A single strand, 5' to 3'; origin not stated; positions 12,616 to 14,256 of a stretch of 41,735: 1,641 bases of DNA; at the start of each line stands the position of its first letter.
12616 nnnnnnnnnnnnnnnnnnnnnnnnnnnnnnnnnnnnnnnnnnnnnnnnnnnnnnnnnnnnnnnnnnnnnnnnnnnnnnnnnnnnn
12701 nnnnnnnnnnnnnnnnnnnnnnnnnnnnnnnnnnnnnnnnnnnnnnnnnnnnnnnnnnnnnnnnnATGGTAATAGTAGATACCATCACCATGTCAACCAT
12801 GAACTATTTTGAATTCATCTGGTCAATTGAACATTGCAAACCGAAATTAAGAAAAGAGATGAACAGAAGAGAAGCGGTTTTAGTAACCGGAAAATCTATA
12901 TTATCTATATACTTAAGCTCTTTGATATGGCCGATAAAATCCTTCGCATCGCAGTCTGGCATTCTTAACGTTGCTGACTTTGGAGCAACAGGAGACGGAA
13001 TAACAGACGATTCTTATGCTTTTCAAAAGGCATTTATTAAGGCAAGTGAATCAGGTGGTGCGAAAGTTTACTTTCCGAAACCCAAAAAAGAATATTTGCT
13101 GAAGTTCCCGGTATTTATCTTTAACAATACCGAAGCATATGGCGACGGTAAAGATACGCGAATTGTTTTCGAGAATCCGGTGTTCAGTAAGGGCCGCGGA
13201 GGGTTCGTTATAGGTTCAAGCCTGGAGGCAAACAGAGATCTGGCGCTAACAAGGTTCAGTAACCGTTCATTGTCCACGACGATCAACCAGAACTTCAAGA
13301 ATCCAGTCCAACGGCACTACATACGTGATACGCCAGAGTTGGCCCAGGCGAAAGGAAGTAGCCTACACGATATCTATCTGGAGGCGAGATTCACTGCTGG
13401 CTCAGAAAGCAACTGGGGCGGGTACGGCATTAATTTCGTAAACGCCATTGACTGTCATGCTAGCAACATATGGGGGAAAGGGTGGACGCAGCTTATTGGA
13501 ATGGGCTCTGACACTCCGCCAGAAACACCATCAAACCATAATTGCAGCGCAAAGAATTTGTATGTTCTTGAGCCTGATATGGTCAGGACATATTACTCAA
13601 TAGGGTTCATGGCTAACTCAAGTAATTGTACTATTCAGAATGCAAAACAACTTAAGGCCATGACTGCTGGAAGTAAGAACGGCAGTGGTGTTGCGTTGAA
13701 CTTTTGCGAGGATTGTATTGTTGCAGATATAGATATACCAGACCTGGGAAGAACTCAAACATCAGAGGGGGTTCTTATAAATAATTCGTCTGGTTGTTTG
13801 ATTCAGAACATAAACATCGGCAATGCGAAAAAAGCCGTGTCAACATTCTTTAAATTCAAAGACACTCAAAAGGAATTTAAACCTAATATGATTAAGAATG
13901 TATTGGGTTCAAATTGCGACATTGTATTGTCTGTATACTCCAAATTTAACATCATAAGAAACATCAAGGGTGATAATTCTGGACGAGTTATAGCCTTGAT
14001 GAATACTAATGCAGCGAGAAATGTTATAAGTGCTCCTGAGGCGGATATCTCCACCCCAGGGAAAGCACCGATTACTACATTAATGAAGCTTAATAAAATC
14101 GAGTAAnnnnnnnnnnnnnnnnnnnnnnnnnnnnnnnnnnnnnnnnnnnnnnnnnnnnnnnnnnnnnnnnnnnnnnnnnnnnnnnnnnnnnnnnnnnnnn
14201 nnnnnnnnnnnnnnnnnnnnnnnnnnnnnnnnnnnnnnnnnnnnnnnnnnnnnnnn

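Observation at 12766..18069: Low-GC glycan module: secreted beta-helix enzyme, Wzy-like polymerase and a mosaic tailspike (putative seroconversion + receptor cassette)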

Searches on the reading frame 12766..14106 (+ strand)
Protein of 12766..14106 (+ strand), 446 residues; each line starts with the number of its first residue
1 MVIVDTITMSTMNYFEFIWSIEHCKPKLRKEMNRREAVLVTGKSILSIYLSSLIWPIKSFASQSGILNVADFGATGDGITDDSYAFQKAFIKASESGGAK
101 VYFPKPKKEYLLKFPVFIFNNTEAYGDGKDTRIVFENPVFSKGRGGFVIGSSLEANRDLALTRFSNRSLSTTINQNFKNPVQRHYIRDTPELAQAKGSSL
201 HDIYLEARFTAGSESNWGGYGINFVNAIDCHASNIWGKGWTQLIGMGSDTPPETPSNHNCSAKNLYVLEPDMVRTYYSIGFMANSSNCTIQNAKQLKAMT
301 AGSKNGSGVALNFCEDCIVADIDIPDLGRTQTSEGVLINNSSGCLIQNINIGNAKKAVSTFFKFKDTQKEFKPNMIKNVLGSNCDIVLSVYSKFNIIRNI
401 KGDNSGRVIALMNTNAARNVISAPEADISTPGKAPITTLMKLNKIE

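Call 5: search_protein_families(library=pfam, proteins=[window:12766-14106:+], max_evalue=0.01)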
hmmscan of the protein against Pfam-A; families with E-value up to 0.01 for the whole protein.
window:12766-14106:+ (446 aa): 1 family
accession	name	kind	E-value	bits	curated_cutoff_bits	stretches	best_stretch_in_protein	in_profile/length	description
PF12708.12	Pect-lyase_RHGA_epim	-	3.6e-12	47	27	1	67-269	2-185/213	Rhamnogalacturonase A/epimerase, pectate lyase-like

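Call 6: search_protein_families(library=phrogs, proteins=[window:12766-14106:+], max_evalue=0.001)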
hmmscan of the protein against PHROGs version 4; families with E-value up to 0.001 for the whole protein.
window:12766-14106:+ (446 aa): 8 families
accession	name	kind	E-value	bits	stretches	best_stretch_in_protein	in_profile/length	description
phrog_14442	-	tail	1.8e-143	480.7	1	62-435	188-561/733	tail protein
phrog_2234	-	tail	6.8e-09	35.9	1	62-123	181-240/757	tail spike protein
phrog_7458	-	tail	1.8e-08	34.2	1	64-106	120-162/732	tail spike protein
phrog_14558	-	tail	1e-05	25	1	63-131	100-167/740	tail spike protein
phrog_18522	-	tail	2e-05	24.1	1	64-105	171-210/612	tail protein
phrog_4775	-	connector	2.6e-05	23.4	1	66-134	133-194/876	pre-neck appendage protein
phrog_31144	-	unknown function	0.00041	19.7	1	63-106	338-381/644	-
phrog_4250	-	tail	0.00063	19.2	0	65-90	219-244/786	EPS depolymerase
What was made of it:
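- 12859..14106 (+): Tat-signal beta-helix glycanase. The longest ORF starts at 12766; the probable start is ATG 12859, giving 415 aa. The signal is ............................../SQ and the mature part is a right-handed beta-helix. PF12708 at E 3.6e-12 (call 5). phrog_14442 positions 188-561 of 733 (call 6).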

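Call 12: find_homologous_proteins(query=window:12766-14106:+)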
Query window:12766-14106:+ (446 aa): 77 proteins with E <= 0.001 among 4271 candidates.
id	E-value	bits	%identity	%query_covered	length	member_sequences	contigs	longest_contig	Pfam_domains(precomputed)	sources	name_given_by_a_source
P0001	1.2e-245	833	88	93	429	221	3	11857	PF12708.13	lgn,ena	-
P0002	2.5e-231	786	82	93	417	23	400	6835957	PF12708.13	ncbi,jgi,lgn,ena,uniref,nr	ncbi:glycosyl hydrolase family 28-related protein [Klebsiella oxytoca]|uniref:Phage tail protein n=3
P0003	5.9e-189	647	67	94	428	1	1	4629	PF12708.13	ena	-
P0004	3.6e-157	542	58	92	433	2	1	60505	PF12708.13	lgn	-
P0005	2.2e-156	539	59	91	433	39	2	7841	PF12708.13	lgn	-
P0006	3.1e-154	532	63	82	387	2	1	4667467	PF12708.13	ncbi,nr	ncbi:phage tail protein [Enterobacteriaceae bacterium Kacie_13]|nr:phage tail protein [Enterobacteri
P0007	2.8e-153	529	61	83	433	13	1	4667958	PF12708.13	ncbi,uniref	ncbi:glycosyl hydrolase family 28-related protein [Rahnella sp. PAMC 25559]|uniref:glycosyl hydrolas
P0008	8.4e-152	524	56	91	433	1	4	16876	PF12708.13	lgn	-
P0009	1.5e-151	523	61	84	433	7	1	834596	PF12708.13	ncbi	ncbi:glycosyl hydrolase family 28-related protein [Rahnella aceris]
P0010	1.1e-149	517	59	84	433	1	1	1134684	PF12708.13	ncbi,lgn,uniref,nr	ncbi:glycosyl hydrolase family 28-related protein [Rahnella bruchi]|uniref:glycosyl hydrolase family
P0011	8.0e-148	511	56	93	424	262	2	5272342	PF12708.13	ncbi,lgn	-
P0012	1.4e-147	510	58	86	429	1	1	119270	PF12708.13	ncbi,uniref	ncbi:MAG: glycosyl hydrolase family 28-related protein [Pantoea sp.]|uniref:glycosyl hydrolase famil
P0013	1.5e-147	510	60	83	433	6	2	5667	PF12708.13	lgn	-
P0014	1.6e-146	507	58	84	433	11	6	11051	PF12708.13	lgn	-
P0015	3.8e-146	506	60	82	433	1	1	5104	PF12708.13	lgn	-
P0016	5.5e-146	505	59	85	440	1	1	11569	PF12708.13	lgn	-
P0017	4.8e-145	502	58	83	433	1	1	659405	PF12708.13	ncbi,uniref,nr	ncbi:glycosyl hydrolase family 28-related protein [Rahnella ecdela]|uniref:Phage tail protein n=1 Ta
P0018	2.6e-143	496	84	59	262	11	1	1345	PF12708.13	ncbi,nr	ncbi:glycosyl hydrolase family 28-related protein, partial [Klebsiella aerogenes]|nr:glycosyl hydrol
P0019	3.8e-116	407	49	83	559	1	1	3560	PF12708.13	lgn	-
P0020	2.1e-114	401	49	87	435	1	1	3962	PF12708.13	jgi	-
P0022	9.3e-113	396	52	78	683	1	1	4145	PF12708.13,PF27114.1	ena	-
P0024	3.5e-110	387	48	82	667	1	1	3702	PF12708.13,PF13620.13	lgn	-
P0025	4.1e-110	387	47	85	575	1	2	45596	PF12708.13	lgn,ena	-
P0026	5.8e-110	386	47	85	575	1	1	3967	PF12708.13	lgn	-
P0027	8.0e-109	383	50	84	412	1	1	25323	PF12708.13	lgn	-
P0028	2.7e-108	381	46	85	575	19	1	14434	PF12708.13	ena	-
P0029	1.1e-107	379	45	85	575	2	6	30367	PF12708.13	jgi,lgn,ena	-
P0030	4.2e-102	360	48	80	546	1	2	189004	PF12708.13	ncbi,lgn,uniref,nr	ncbi:glycosyl hydrolase family 28-related protein [Rahnella woolbedingensis]|uniref:Rhamnogalacturon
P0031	4.9e-102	360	45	90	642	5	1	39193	PF12708.13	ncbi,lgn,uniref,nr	ncbi:glycosyl hydrolase family 28-related protein [Rahnella perminowiae]|uniref:glycosyl hydrolase f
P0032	8.7e-102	359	49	80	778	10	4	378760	PF08400.17,PF12708.13,PF13620.13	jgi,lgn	jgi:hypothetical protein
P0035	1.3e-100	356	46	82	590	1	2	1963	PF12708.13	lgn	-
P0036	3.2e-100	354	44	89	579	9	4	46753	PF12708.13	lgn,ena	-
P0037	1.4e-99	352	47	82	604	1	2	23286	PF12708.13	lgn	-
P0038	2.9e-99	351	48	80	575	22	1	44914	PF12708.13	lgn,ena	-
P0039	1.5e-98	349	47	80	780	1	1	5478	PF08400.17,PF12708.13,PF13620.13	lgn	-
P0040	9.1e-97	343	47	80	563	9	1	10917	PF12708.13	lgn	-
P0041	1.0e-96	343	45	82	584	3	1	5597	PF12708.13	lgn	-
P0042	1.5e-96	342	46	80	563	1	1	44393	PF12708.13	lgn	-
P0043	1.6e-96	342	47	82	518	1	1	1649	PF12708.13,PF27114.1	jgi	jgi:hypothetical protein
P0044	4.9e-95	337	45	80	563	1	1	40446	PF12708.13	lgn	-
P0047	2.4e-92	328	45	80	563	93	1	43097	PF12708.13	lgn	-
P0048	1.9e-90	322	47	80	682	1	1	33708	PF12708.13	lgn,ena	-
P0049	2.5e-88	315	41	85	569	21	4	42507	PF12708.13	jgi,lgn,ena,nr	jgi:hypothetical protein|nr:MAG TPA: Pectate lyase [Caudoviricetes sp.]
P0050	2.6e-87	312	42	85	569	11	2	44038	PF12708.13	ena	-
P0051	4.8e-87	311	40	94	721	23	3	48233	PF18668.7,PF12708.13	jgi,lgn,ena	jgi:hypothetical protein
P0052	7.3e-87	310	39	94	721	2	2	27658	PF18668.7,PF12708.13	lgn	-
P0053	7.3e-87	310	39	94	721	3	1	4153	PF18668.7,PF12708.13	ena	-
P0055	3.5e-85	305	39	94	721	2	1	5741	PF18668.7,PF12708.13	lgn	-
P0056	1.4e-84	303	43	78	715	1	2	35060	PF18668.7,PF12708.13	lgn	-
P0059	3.5e-82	295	41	80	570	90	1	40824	PF12708.13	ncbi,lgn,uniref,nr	ncbi:tail spike protein [Klebsiella phage vB_Kpn_K11PH164C1]|uniref:Probable tail spike protein n=1 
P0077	8.9e-4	36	53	12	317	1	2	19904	PF13229.13,PF12708.13,PF05048.20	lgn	-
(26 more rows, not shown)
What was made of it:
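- It has a strong match to a PHROG 'tail protein' family (call 6), and NCBI or UniRef name some homologues 'phage tail protein' (call 12).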

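Call 14: find_encoding_contigs(protein=P0002, flank=8000, max_places=5)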
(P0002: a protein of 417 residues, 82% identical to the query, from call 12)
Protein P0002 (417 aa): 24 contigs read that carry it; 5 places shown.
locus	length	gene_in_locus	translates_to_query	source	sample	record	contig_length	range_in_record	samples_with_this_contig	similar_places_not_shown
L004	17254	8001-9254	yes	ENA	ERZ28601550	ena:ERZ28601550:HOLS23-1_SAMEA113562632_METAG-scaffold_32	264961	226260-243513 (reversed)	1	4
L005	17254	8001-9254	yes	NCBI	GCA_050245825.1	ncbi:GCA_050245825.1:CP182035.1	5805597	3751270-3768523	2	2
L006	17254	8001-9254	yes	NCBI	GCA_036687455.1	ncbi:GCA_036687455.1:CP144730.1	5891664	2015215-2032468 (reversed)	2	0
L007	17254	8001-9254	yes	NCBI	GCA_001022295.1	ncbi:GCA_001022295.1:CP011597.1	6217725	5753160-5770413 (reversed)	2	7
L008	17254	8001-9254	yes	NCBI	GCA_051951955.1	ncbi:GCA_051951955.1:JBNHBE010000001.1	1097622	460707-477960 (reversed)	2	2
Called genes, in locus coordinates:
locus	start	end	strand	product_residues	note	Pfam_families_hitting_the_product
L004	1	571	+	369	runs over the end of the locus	PF05221:AdoHcyase, PF02826:2-Hacid_dh_C, PF00670:AdoHcyase_NAD, PF13241:NAD_binding_7 (weak), PF07991:KARI_N (weak)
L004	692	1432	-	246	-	PF02654:CobS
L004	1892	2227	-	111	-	PF04363:DUF496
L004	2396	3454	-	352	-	PF04632:FUSC, PF13515:FUSC_2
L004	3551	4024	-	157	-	PF06445:GyrI-like, PF14526:Cass2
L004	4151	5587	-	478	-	PF14052:Caps_assemb_Wzi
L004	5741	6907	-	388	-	PF00768:Peptidase_S11, PF13354:Beta-lactamase2, PF07943:PBP5_C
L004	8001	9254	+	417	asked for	PF12708:Pect-lyase_RHGA_epim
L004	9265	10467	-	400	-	PF04932:Wzy_C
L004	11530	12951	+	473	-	PF00929:RNase_T, PF08411:ExoI_SH3, PF26016:ExoI_C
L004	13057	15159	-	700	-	PF00009:GTP_EFTU, PF03144:GTP_EFTU_D2, PF22042:EF-G_D2, PF14492:EFG_III, PF16658:RF3_C (weak), PF03764:EFG_IV, PF00679:EFG_C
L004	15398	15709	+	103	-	PF12840:HTH_20, PF01022:HTH_5 (weak)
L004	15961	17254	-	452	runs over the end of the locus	PF00324:AA_permease, PF13520:AA_permease_2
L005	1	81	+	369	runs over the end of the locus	PF05221:AdoHcyase, PF02826:2-Hacid_dh_C, PF00670:AdoHcyase_NAD, PF13241:NAD_binding_7 (weak), PF07991:KARI_N (weak)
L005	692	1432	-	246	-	PF02654:CobS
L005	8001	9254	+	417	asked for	PF12708:Pect-lyase_RHGA_epim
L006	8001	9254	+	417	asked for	PF12708:Pect-lyase_RHGA_epim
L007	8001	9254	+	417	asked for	PF12708:Pect-lyase_RHGA_epim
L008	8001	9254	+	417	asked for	PF12708:Pect-lyase_RHGA_epim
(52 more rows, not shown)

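Call 15: find_encoding_contigs(protein=P0007, flank=8000, max_places=3)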
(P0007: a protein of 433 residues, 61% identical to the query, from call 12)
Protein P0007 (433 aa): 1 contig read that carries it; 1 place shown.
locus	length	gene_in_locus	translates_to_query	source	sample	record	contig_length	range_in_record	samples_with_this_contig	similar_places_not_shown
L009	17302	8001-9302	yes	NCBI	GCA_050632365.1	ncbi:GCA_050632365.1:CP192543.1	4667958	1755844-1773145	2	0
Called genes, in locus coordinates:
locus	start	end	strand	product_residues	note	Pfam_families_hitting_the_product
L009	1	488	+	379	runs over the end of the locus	PF02563:Poly_export, PF10531:SLBB (faint), PF22461:SLBB_2, PF18412:Wza_C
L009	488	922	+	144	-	PF01451:LMWPc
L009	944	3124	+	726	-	PF02706:Wzz, PF23607:WZC_N, PF13807:GNVR, PF01656:CbiA (weak), PF13614:AAA_31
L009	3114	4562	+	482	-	PF01943:Polysacc_synt, PF13440:Polysacc_synt_3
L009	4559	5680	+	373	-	PF13439:Glyco_transf_4, PF20706:GT4-conflict (weak), PF00534:Glycos_transf_1, PF13692:Glyco_trans_1_4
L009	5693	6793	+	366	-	PF13439:Glyco_transf_4, PF00534:Glycos_transf_1, PF13692:Glyco_trans_1_4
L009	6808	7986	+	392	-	PF04932:Wzy_C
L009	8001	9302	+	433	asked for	PF12708:Pect-lyase_RHGA_epim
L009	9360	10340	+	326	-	PF01757:Acyl_transf_3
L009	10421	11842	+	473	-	PF00483:NTP_transferase, PF12804:NTP_transf_3 (weak), PF22640:ManC_GMP_beta-helix, PF01050:MannoseP_isomer, PF07883:Cupin_2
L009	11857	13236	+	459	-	PF02878:PGM_PMM_I, PF02879:PGM_PMM_II, PF02880:PGM_PMM_III, PF00408:PGM_PMM_IV (weak)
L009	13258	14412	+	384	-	PF13439:Glyco_transf_4, PF20706:GT4-conflict (weak), PF00534:Glycos_transf_1, PF13692:Glyco_trans_1_4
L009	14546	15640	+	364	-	PF01370:Epimerase, PF16363:GDP_Man_Dehyd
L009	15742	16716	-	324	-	PF01757:Acyl_transf_3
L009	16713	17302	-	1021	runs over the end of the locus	PF00873:ACR_tran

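Call 20: search_dna_similar(query=window:12766-14106:+, collection=phages, mode=protein, max_rows=30, max_evalue=0.00001)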
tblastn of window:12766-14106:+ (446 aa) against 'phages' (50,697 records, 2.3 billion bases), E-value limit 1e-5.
Records with a match: 84; places in all: 84; records where one place covers at least 80% of the query: 34.
Best place of each record, by identity: <60% 84.
By first word of the organism name: Klebsiella 65; Przondovirus 5; Escherichia 5; Serratia 3; Vibrio 2; Aeromonas 2; Webervirus 1; Gamaleyavirus 1.
By host as written in the record: Klebsiella pneumoniae 48; - 11; Escherichia coli 5; Klebsiella pneumoniae kp1604 3; Klebsiella pneumoniae JDM777 2; Vibrio sp. YD38 2; Aeromonas sp. IS4 2; Klebsiella pneumoniae TASP18 1; and 10 more.
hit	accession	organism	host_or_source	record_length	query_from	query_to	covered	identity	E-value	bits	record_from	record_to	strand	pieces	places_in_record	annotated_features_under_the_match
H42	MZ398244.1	Klebsiella phage IME184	Klebsiella pneumoniae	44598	67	446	85%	46.0%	2e-110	363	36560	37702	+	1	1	non-contractile tail fiber protein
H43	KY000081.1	Klebsiella phage KPV811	Klebsiella pneumoniae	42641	67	421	80%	47.0%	2e-99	331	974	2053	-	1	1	tail fibers protein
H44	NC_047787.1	Klebsiella phage KPV811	Klebsiella pneumoniae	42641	67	421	80%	47.0%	2e-99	331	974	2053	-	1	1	tail protein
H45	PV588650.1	Klebsiella phage ZHS-TASP18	Klebsiella pneumoniae TASP18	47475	67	421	80%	47.0%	3e-99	331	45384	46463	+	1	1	hypothetical protein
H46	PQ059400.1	Klebsiella phage phiYH65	Klebsiella pneumoniae KP_509165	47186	55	426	83%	43.5%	4e-95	319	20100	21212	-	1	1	tail spike protein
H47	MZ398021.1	Klebsiella phage BUCT_47333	sewage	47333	55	426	83%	43.5%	5e-95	319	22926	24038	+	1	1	gluconolaconase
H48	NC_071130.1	Klebsiella phage BUCT_47333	sewage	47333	55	426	83%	43.5%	5e-95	319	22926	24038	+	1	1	tail spike protein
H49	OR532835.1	Klebsiella phage RCIP0041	Klebsiella pneumoniae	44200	67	421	80%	45.6%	2e-96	323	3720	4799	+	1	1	hypothetical protein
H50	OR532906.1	Klebsiella phage RCIP0112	Klebsiella pneumoniae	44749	67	421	80%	45.6%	1e-95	320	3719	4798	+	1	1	hypothetical protein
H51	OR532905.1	Klebsiella phage RCIP0111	Klebsiella pneumoniae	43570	67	421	80%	45.6%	1e-95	320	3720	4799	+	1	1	hypothetical protein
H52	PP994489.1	Klebsiella phage JLBP1002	Klebsiella pneumoniae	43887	67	421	80%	45.6%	2e-95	320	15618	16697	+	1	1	tail protein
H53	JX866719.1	Klebsiella phage JD001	Klebsiella pneumoniae JDM777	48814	55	421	82%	44.1%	7e-96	321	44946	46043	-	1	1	gluconolaconase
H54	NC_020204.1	Klebsiella phage JD001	Klebsiella pneumoniae JDM777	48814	55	421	82%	44.1%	7e-96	321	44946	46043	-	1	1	tail protein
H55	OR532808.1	Klebsiella phage RCIP0014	Klebsiella pneumoniae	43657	67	421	80%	45.3%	2e-95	320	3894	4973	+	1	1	hypothetical protein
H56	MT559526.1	Klebsiella phage vB_KpnP_cmc20191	Klebsiella pneumoniae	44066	67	421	80%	45.3%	4e-95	319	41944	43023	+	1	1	record has no annotation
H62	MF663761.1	Klebsiella phage vB_KpnM_KpV79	Klebsiella pneumoniae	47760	67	446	85%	41.6%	5e-90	304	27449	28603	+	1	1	tail fiber protein / pectate lyase superfamily protein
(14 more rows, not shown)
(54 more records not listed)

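Call 21: search_protein_families(library=ncbifam, proteins=[window:12766-14106:+], max_evalue=0.01)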
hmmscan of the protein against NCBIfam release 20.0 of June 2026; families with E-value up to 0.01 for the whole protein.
window:12766-14106:+ (446 aa): 1 family
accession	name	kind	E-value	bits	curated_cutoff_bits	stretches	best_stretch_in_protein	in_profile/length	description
NF049898.1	RhamgalacuronBT4146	equivalog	3.9e-06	25.9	500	1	69-106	1-38/445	rhamnogalacturonidase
